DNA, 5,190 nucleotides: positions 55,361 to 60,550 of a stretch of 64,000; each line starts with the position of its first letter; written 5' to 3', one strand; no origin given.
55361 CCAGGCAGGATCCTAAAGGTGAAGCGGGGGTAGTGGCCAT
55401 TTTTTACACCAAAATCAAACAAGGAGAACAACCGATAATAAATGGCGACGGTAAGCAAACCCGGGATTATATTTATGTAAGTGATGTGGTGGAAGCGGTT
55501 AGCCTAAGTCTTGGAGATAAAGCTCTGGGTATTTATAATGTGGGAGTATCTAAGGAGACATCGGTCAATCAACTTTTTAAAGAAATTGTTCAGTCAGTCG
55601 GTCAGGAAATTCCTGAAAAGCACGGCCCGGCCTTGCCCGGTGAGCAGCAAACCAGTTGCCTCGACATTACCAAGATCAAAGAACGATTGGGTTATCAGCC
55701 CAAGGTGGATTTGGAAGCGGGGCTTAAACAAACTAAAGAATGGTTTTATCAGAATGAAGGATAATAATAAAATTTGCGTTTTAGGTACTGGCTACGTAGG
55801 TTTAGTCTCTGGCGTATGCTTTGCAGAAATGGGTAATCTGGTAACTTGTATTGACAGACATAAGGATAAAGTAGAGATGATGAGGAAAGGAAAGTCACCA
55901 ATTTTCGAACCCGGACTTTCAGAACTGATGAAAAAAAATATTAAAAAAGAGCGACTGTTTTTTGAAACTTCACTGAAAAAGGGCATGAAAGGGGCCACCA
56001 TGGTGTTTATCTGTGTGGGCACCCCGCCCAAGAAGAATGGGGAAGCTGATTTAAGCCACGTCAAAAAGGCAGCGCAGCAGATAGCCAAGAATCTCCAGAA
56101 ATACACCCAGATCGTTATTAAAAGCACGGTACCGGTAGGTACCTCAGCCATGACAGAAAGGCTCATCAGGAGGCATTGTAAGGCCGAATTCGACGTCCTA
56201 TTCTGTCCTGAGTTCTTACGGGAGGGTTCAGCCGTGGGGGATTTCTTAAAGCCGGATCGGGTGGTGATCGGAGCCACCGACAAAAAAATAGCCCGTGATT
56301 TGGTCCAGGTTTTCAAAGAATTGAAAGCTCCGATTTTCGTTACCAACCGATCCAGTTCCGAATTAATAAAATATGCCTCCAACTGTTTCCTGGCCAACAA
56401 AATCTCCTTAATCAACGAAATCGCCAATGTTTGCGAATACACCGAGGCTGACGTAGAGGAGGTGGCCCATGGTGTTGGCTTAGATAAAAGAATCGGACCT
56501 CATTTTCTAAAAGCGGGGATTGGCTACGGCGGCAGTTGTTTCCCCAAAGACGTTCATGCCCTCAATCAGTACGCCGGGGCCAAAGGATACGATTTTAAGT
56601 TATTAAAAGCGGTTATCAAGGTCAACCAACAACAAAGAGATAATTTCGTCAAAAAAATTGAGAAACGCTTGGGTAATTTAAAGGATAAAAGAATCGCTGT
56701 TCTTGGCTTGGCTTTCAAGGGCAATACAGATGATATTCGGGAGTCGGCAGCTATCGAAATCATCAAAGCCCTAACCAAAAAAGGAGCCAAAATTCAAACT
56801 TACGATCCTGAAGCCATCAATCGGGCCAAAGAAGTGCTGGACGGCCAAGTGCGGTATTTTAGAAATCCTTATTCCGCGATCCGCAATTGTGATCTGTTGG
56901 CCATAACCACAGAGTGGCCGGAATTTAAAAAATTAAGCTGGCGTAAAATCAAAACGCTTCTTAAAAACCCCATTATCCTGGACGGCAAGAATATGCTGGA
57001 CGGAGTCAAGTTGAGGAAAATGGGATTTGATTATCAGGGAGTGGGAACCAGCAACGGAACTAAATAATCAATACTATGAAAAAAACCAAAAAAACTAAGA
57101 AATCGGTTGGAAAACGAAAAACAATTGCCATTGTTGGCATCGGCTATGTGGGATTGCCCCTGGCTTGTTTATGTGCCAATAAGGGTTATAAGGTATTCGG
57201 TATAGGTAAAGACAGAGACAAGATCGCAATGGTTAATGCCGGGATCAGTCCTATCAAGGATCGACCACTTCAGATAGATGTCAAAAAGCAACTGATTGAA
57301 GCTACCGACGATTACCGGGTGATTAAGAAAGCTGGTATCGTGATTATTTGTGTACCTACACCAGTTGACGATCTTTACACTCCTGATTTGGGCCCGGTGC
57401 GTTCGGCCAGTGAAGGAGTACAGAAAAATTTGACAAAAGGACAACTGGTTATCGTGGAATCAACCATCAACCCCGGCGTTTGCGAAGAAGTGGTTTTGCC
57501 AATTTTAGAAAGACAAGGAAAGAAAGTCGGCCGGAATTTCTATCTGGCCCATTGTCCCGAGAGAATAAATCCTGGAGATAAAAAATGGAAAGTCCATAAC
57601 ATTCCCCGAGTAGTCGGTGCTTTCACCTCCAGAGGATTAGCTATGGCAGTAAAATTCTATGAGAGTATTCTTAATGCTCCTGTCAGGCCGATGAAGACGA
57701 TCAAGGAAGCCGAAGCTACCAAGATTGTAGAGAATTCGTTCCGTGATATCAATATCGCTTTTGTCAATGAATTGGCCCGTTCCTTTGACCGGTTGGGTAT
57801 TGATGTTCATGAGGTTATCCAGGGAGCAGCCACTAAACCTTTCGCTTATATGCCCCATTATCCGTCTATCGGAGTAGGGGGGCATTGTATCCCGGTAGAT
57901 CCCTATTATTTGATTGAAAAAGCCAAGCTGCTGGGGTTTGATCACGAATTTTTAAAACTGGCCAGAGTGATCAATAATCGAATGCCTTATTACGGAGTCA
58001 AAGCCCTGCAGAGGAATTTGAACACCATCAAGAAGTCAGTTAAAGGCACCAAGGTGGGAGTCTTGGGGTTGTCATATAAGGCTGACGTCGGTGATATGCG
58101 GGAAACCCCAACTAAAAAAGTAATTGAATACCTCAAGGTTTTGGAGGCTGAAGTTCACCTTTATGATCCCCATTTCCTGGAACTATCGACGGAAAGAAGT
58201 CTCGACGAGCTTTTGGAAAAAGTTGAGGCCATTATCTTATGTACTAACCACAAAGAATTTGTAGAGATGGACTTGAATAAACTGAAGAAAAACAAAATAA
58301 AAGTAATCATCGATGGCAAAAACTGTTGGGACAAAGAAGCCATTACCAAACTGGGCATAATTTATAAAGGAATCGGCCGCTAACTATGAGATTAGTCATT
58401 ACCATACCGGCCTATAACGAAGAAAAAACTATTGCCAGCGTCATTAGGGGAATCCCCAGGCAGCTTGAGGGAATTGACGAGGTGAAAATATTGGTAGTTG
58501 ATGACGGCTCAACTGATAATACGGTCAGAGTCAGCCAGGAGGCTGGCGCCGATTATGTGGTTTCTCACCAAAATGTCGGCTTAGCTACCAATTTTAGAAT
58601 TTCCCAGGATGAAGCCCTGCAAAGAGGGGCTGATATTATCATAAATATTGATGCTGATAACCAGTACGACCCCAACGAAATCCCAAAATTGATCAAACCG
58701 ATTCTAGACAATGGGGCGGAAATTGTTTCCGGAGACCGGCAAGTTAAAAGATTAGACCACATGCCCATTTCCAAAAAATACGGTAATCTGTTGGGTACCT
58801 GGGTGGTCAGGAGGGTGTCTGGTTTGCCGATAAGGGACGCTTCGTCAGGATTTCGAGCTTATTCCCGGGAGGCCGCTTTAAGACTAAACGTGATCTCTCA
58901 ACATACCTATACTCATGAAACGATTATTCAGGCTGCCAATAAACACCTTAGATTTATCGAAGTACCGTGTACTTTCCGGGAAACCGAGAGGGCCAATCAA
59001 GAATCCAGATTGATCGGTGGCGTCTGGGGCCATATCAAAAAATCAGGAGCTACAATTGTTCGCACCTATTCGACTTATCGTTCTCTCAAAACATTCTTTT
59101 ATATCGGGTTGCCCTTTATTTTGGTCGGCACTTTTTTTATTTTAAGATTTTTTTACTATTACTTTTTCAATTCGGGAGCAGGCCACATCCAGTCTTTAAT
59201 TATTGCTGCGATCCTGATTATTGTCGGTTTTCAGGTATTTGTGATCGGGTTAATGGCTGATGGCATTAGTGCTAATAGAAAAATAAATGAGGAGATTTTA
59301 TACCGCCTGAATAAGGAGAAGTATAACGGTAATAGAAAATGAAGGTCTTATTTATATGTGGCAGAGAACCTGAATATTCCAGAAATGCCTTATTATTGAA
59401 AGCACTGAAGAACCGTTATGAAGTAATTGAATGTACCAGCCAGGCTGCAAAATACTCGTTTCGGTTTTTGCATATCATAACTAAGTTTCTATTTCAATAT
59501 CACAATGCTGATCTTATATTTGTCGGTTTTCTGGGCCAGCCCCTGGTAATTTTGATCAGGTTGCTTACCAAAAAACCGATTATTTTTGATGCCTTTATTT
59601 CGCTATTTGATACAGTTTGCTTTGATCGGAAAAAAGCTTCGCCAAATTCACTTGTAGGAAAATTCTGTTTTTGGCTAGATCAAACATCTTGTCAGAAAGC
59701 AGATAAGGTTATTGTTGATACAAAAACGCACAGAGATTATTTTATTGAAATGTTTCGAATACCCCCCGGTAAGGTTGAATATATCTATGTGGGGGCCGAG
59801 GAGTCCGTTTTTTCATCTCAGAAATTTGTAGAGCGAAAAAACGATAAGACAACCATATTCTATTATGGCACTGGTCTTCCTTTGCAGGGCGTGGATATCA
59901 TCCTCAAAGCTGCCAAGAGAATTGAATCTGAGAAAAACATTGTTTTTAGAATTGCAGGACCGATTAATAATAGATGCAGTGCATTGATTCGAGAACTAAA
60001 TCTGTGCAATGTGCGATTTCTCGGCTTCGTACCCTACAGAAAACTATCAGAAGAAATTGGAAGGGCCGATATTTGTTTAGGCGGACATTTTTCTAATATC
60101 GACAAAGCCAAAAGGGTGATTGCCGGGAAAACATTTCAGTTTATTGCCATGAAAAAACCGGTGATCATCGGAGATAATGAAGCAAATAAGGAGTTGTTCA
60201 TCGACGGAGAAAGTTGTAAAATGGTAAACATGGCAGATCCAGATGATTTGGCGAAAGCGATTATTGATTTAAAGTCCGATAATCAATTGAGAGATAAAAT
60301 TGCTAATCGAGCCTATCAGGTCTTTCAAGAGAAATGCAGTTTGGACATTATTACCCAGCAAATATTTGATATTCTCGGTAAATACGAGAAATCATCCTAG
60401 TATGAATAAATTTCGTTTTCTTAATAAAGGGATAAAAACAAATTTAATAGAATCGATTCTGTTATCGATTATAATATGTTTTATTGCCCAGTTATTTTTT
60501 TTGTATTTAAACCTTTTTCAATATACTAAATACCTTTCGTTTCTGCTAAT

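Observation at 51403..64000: Glycosylation cluster of about 12.6 kb with a lipid-linked sugar donor triad and an embedded metK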

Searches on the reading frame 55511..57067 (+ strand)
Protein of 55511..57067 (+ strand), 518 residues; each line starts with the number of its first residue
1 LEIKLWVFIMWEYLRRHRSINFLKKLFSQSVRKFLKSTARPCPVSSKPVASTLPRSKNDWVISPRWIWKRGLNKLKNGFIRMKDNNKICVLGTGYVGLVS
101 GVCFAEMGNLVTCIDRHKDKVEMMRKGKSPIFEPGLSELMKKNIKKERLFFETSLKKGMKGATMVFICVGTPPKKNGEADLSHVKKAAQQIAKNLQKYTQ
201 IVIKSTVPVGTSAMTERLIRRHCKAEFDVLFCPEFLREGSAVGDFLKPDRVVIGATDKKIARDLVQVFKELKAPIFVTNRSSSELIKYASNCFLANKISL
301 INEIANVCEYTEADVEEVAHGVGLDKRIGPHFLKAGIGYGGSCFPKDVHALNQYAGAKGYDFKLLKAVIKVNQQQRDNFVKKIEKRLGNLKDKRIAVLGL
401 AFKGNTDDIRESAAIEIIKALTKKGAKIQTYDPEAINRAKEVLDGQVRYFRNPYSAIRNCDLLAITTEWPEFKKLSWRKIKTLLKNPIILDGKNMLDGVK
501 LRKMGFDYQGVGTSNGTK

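Call 4: search_protein_families(library=pfam, proteins=[window:55511-57067:+], max_evalue=0.01)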
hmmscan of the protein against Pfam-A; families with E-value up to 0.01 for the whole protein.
window:55511-57067:+ (518 aa): 8 families
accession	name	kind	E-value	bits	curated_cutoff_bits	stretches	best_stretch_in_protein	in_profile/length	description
PF03721.20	UDPG_MGDP_dh_N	-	3.5e-63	213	27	1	87-261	2-181/187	UDP-glucose/GDP-mannose dehydrogenase family, NAD binding domain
PF00984.24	UDPG_MGDP_dh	-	1.2e-36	125.1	25.4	1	282-373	2-93/94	UDP-glucose/GDP-mannose dehydrogenase family, central domain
PF03720.21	UDPG_MGDP_dh_C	-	1.6e-33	115.6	30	1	396-497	1-102/103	UDP-glucose/GDP-mannose dehydrogenase family, UDP binding domain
PF02558.23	ApbA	-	0.0007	19.7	22.2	1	88-169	1-74/150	Ketopantoate reductase PanE/ApbA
PF00070.33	Pyr_redox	-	0.0051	17.7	22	0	87-118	1-32/82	Pyridine nucleotide-disulphide oxidoreductase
PF03446.21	NAD_binding_2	-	0.0078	16.7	21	0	87-213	1-101/161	NAD binding domain of 6-phosphogluconate dehydrogenase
PF07992.20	Pyr_redox_2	-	0.0081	16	26.1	0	82-177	139-243/291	Pyridine nucleotide-disulphide oxidoreductase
PF10073.14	GapR_DNA-bd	-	0.0094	16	22.6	0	351-378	29-56/72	GapR-like, DNA-binding domain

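Call 7: search_protein_families(library=ncbifam, proteins=[window:55769-57067:+], max_evalue=0.001)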
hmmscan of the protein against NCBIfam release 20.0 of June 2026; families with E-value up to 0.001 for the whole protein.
window:55769-57067:+ (432 aa): 7 families
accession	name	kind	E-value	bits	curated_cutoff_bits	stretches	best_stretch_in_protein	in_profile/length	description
NF047673.2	TeichurnBiosyTuaD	equivalog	1.8e-159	531.5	700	1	1-427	3-431/439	UDP-glucose 6-dehydrogenase TuaD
TIGR03026.1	NDP-sugDHase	subfamily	3.6e-140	467.4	189.8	1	1-408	2-413/413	nucleotide sugar dehydrogenase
NF041297.1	UDPGDh_AglM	equivalog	1.4e-110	370.1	670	1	1-411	2-418/429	UDP-glucose 6-dehydrogenase AglM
NF040825.1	UDPMaNacDH_Arch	equivalog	2.1e-62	211.3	750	1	1-427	2-415/418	UDP-N-acetyl-D-mannosamine dehydrogenase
NF008286.0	PRK11064.1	equivalog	2.5e-46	158.1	459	1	1-396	5-409/420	UDP-N-acetyl-D-mannosamine dehydrogenase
NF011631.0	PRK15057.1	equivalog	6.5e-43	147.3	757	1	1-347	2-337/388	UDP-glucose 6-dehydrogenase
NF011729.0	PRK15182.1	equivalog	2.2e-19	69.6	592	1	1-396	8-401/425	Vi polysaccharide biosynthesis UDP-N-acetylglucosamine C-6 dehydrogenase TviB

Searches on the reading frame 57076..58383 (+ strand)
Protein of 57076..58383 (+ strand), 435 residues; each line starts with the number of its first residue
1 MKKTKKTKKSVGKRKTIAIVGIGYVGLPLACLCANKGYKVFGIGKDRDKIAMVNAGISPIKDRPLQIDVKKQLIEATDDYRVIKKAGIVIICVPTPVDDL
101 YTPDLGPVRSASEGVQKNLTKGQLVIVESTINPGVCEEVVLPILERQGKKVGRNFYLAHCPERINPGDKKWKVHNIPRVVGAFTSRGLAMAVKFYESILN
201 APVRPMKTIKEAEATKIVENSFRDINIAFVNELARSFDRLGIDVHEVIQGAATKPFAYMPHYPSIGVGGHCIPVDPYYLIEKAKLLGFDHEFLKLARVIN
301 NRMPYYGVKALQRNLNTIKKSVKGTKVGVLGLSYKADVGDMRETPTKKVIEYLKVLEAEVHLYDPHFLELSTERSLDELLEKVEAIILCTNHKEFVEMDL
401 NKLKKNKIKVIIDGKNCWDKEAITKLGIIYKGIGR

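Call 4: search_protein_families(library=pfam, proteins=[window:57076-58383:+], max_evalue=0.01)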
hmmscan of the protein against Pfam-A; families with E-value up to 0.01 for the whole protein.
window:57076-58383:+ (435 aa): 9 families
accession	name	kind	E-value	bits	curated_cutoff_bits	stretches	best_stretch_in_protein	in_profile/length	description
PF03721.20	UDPG_MGDP_dh_N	-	4.8e-40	137.6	27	1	16-185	2-177/187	UDP-glucose/GDP-mannose dehydrogenase family, NAD binding domain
PF00984.24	UDPG_MGDP_dh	-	1.5e-29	102.4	25.4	1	210-301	1-93/94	UDP-glucose/GDP-mannose dehydrogenase family, central domain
PF03720.21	UDPG_MGDP_dh_C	-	4.9e-22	78.7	30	1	328-420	1-103/103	UDP-glucose/GDP-mannose dehydrogenase family, UDP binding domain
PF03446.21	NAD_binding_2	-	2.3e-07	31.4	21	1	16-139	1-103/161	NAD binding domain of 6-phosphogluconate dehydrogenase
PF01210.29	NAD_Gly3P_dh_N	-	9.8e-05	22.8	23.1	1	17-96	2-80/158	NAD-dependent glycerol-3-phosphate dehydrogenase N-terminus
PF02826.25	2-Hacid_dh_C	-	0.00017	21.5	25.1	0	13-50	35-72/178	D-isomer specific 2-hydroxyacid dehydrogenase, NAD binding domain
PF02558.23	ApbA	-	0.0023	18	22.2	1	17-100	1-81/150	Ketopantoate reductase PanE/ApbA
PF03807.23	F420_oxidored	-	0.0024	18.9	21.6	0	16-95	1-69/94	NADP oxidoreductase coenzyme F420-dependent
PF02737.24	3HCDH_N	-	0.0027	18.1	22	1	16-90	1-83/180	3-hydroxyacyl-CoA dehydrogenase, NAD binding domain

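Call 7: search_protein_families(library=ncbifam, proteins=[window:57076-58383:+], max_evalue=0.001)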
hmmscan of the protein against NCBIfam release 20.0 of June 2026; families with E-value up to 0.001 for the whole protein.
window:57076-58383:+ (435 aa): 7 families
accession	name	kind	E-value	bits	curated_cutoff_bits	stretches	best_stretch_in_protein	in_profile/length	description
TIGR03026.1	NDP-sugDHase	subfamily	1.4e-120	402.9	189.8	1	16-416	2-413/413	nucleotide sugar dehydrogenase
NF040825.1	UDPMaNacDH_Arch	equivalog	4e-85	286.2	750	1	16-435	2-415/418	UDP-N-acetyl-D-mannosamine dehydrogenase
NF011729.0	PRK15182.1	equivalog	2.7e-68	230.7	592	1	16-400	8-396/425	Vi polysaccharide biosynthesis UDP-N-acetylglucosamine C-6 dehydrogenase TviB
NF008286.0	PRK11064.1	equivalog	1.4e-62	211.7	459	1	15-418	4-419/420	UDP-N-acetyl-D-mannosamine dehydrogenase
NF041297.1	UDPGDh_AglM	equivalog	5e-51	174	670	1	17-432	3-427/429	UDP-glucose 6-dehydrogenase AglM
NF047673.2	TeichurnBiosyTuaD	equivalog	1.3e-48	166.3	700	1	15-435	2-431/439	UDP-glucose 6-dehydrogenase TuaD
NF011631.0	PRK15057.1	equivalog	2.4e-17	63.1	757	1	17-369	3-341/388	UDP-glucose 6-dehydrogenase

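Call 55: search_solved_structures(query=window:57076-58383:+, max_evalue=1e-20)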
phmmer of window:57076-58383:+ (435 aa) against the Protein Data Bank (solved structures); distinct sequences matched with E-value up to 1e-20: 12.
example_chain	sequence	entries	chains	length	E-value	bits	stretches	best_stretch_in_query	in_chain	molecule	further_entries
4r16_A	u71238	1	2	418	1.4e-72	248.3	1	17-435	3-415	418aa long hypothetical UDP-N-acetyl-D-mannosaminuronic acid dehydrogenase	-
3ojl_A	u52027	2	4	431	1.3e-63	218.8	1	17-417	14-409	Cap5O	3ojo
3g79_A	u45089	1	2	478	8.2e-56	193.1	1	1-435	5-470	NDP-N-acetyl-D-galactosaminuronic acid dehydrogenase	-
4xr9_A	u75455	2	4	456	1.5e-53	185.7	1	17-435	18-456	CalS8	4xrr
3gg2_A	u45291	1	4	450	1.4e-35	126.5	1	17-423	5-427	Sugar dehydrogenase, UDP-glucose/GDP-mannose dehydrogenase family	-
4a7p_A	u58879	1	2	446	6.2e-32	114.4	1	16-435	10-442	UDP-GLUCOSE DEHYDROGENASE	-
2y0e_A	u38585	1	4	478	1.4e-31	113.3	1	16-435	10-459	UDP-GLUCOSE DEHYDROGENASE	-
3vtf_A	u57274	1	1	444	1.2e-30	110.2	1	16-415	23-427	UDP-glucose 6-dehydrogenase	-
2y0c_A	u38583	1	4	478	2.5e-30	109.1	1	16-435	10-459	UDP-GLUCOSE DEHYDROGENASE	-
2y0d_A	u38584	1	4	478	2.5e-30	109.1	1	16-435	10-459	UDP-GLUCOSE DEHYDROGENASE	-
1mfz_A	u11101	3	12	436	2.7e-29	105.7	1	17-366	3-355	GDP-mannose 6-dehydrogenase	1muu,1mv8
1dli_A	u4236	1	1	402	4.3e-21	78.7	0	17-394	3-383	UDP-GLUCOSE DEHYDROGENASE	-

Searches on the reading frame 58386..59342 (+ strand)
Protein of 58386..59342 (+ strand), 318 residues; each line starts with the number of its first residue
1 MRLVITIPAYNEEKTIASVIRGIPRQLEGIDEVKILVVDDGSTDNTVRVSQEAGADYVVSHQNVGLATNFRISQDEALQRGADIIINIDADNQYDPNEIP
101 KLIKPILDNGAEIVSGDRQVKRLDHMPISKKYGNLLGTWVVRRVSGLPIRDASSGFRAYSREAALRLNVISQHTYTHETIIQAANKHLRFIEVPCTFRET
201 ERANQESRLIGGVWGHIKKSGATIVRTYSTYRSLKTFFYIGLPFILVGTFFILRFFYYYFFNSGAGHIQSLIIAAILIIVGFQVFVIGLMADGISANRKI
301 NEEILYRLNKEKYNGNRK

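Call 4: search_protein_families(library=pfam, proteins=[window:58386-59342:+], max_evalue=0.01)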
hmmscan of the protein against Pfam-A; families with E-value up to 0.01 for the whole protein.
window:58386-59342:+ (318 aa): 2 families
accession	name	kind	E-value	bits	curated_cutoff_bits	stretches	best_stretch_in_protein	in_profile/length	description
PF00535.33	Glycos_transf_2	-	5.7e-25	88.6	23.3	1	5-164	2-164/168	Glycosyl transferase family 2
PF13641.12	Glyco_tranf_2_3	-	1.4e-06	29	27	1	4-129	4-132/230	Glycosyltransferase like family 2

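Call 7: search_protein_families(library=ncbifam, proteins=[window:58386-59342:+], max_evalue=0.001)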
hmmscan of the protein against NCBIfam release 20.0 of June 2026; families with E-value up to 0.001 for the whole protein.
window:58386-59342:+ (318 aa): 18 families
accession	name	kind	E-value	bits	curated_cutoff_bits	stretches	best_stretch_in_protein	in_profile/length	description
TIGR04182.1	glyco_TIGR04182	equivalog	4.1e-33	115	325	1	4-297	3-285/293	S-layer glycoprotein N-glycosyltransferase AglJ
NF041391.1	DPhHxTase_Halo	equivalog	8.7e-23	80.4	375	1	9-213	3-199/213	dolichyl-phosphate hexose transferase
NF058614.1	PPMAGASynPpgS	equivalog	2.8e-20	72.7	370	1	5-205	4-204/226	polyprenyl-phospho-N-acetylgalactosaminyl synthase PpgS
NF007986.1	PRK10714.1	equivalog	2e-16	59.9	529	1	3-294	8-293/316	undecaprenyl-phosphate 4-deoxy-4-formamido-L-arabinose transferase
NF010496.0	PRK13915.1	equivalog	3.5e-14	52.6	262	1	4-114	34-151/307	glucosyl-3-phosphoglycerate synthase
NF047588.1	GlcsyltransPgfSStrep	equivalog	4.6e-14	52.3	500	1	1-294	1-287/308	glycosyltransferase PgfS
TIGR04283.1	glyco_like_mftF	equivalog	1.9e-08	34.2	182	1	4-107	2-97/221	TIGR04283 family arsenosugar biosynthesis glycosyltransferase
TIGR03937.1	PgaC_IcaA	equivalog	8.6e-08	31.5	422.3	1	4-110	48-154/407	poly-beta-1,6-N-acetyl-D-glucosamine synthase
NF041865.1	EpsU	equivalog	1.7e-07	30.6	700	1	4-112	42-152/394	exopolysaccharide biosynthesis GT2 family glycosyltransferase EpsU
NF041875.1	EPS_EpsD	equivalog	9.1e-07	28.6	370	1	5-101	3-99/325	exopolysaccharide biosynthesis glycosyltransferase EpsD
TIGR04242.1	nodulat_NodC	equivalog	1.7e-06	27.3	550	1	5-111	52-161/395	chitooligosaccharide synthase NodC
NF007482.0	PRK10073.1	equivalog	1e-05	24.7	423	1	2-103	7-107/334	glycosyltransferase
TIGR03111.1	glyc2_xrt_Gpos1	hypoth_equivalog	2.3e-05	23.4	363.95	1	3-105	51-155/439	TIGR03111 family XrtG-associated glycosyltransferase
NF045692.1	OglycostaseCruG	equivalog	4.3e-05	22.6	600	1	4-115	44-161/386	2'-O-glycosyltransferase CruG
NF047683.1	TeichurnBiosyTuaG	equivalog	5.3e-05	23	400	1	4-105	9-110/252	teichuronic acid biosynthesis protein TuaG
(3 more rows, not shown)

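Call 52: search_solved_structures(query=window:58386-59342:+, max_evalue=0.00001)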
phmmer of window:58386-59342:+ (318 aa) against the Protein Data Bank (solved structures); distinct sequences matched with E-value up to 0.00001: 12.
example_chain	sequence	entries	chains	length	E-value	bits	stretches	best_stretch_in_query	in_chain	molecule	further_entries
5mlz_A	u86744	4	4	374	2.2e-17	66.5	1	1-255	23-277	Dolichol monophosphate mannose synthase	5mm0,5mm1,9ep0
9hwj_A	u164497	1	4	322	5.3e-15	58.7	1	3-292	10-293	Undecaprenyl-phosphate 4-deoxy-4-formamido-L-arabinose transferase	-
9bhc_C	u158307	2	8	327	7.5e-13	51.6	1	3-165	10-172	Undecaprenyl-phosphate 4-deoxy-4-formamido-L-arabinose transferase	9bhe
8vxh_A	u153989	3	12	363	1e-12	51.2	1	3-164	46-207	Undecaprenyl-phosphate 4-deoxy-4-formamido-L-arabinose transferase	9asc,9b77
7pdo_A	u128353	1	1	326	7.8e-08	35.2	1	4-116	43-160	Glucosyl-3-phosphoglycerate synthase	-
7p5l_A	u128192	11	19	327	7.8e-08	35.1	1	4-116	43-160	Glucosyl-3-phosphoglycerate synthase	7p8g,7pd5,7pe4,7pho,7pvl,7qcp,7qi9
4y6n_A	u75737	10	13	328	4.3e-07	32.7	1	4-114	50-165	Glucosyl-3-phosphoglycerate synthase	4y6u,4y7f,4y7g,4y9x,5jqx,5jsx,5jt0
3e25_A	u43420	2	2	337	4.5e-07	32.6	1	4-114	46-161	Putative uncharacterized protein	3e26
4ddz_A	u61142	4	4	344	4.7e-07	32.6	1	4-114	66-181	GLUCOSYL-3-PHOSPHOGLYCERATE SYNTHASE (GpgS) | Glucosyl-3-phosphoglycerate synthase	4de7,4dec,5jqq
3ckj_A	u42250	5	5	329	5.9e-07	32.3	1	4-114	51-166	Putative uncharacterized protein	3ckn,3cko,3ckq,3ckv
2z87_A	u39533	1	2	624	1.2e-06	31.2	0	5-97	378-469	Chondroitin synthase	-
2z86_A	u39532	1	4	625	1.2e-06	31.2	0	5-97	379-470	Chondroitin synthase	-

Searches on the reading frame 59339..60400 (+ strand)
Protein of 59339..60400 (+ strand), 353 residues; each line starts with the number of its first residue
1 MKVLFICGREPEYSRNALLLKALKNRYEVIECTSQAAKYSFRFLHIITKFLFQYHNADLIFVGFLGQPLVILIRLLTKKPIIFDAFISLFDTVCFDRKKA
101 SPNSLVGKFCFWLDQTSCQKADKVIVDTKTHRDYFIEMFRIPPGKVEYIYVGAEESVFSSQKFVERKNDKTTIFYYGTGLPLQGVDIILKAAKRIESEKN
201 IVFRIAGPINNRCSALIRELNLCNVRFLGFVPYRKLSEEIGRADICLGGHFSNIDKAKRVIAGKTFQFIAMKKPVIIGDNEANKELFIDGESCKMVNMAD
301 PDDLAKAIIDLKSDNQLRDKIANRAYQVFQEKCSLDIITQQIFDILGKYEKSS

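Call 4: search_protein_families(library=pfam, proteins=[window:59339-60400:+], max_evalue=0.01)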
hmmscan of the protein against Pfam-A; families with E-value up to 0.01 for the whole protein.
window:59339-60400:+ (353 aa): 5 families
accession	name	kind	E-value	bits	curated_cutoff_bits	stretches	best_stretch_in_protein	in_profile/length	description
PF00534.26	Glycos_transf_1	-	2.5e-18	66.6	26.4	1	163-327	7-171/172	Glycosyl transferases group 1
PF13692.12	Glyco_trans_1_4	-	6.7e-14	52.8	27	1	172-313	3-141/142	Glycosyl transferases group 1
PF13524.12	Glyco_trans_1_2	-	1.1e-12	48.6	25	1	189-342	6-142/144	Glycosyl transferase-like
PF13439.12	Glyco_transf_4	-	1.1e-06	29.3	28.5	1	29-152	46-165/170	Glycosyltransferase Family 4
PF13579.12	Glyco_trans_4_4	-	0.00047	21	29.7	1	42-152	58-158/158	Glycosyl transferase 4-like domain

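Call 7: search_protein_families(library=ncbifam, proteins=[window:59339-60400:+], max_evalue=0.001)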
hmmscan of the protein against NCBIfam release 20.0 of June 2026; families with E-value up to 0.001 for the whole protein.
window:59339-60400:+ (353 aa): 7 families
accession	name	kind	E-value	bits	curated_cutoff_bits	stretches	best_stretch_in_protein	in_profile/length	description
NF007640.0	PRK10307.1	subfamily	1.2e-13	50.8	276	1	164-345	223-403/411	WcaI family glycosyltransferase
NF038229.1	Glyco4_Geo_Pelo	equivalog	9.7e-09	34.7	400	1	118-345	107-332/338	GPMC system family 4 glycosyltransferase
NF041876.1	EPS_EpsE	equivalog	4.2e-08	32.8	400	1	142-332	184-379/389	exopolysaccharide biosynthesis GT4 family glycosyltransferase EpsE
NF050063.1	ProtGlycPglJ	equivalog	6e-07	29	500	1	99-336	126-354/363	N-acetylgalactosamine-N,N'-diacetylbacillosaminyl-diphospho-undecaprenol 4-alpha-N-acetylgalactosaminyltransferase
TIGR02149.1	glgA_Coryne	subfamily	3.3e-06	26.5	302.4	0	110-204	134-238/391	glycogen synthase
TIGR04063.1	stp3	hypoth_equivalog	2.2e-05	23.5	442.05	1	104-330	141-376/397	TIGR04063 family PEP-CTERM/XrtA system glycosyltransferase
TIGR03088.1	stp2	hypoth_equivalog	5.4e-05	22.4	409.05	1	269-342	293-366/374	TIGR03088 family PEP-CTERM/XrtA system glycosyltransferase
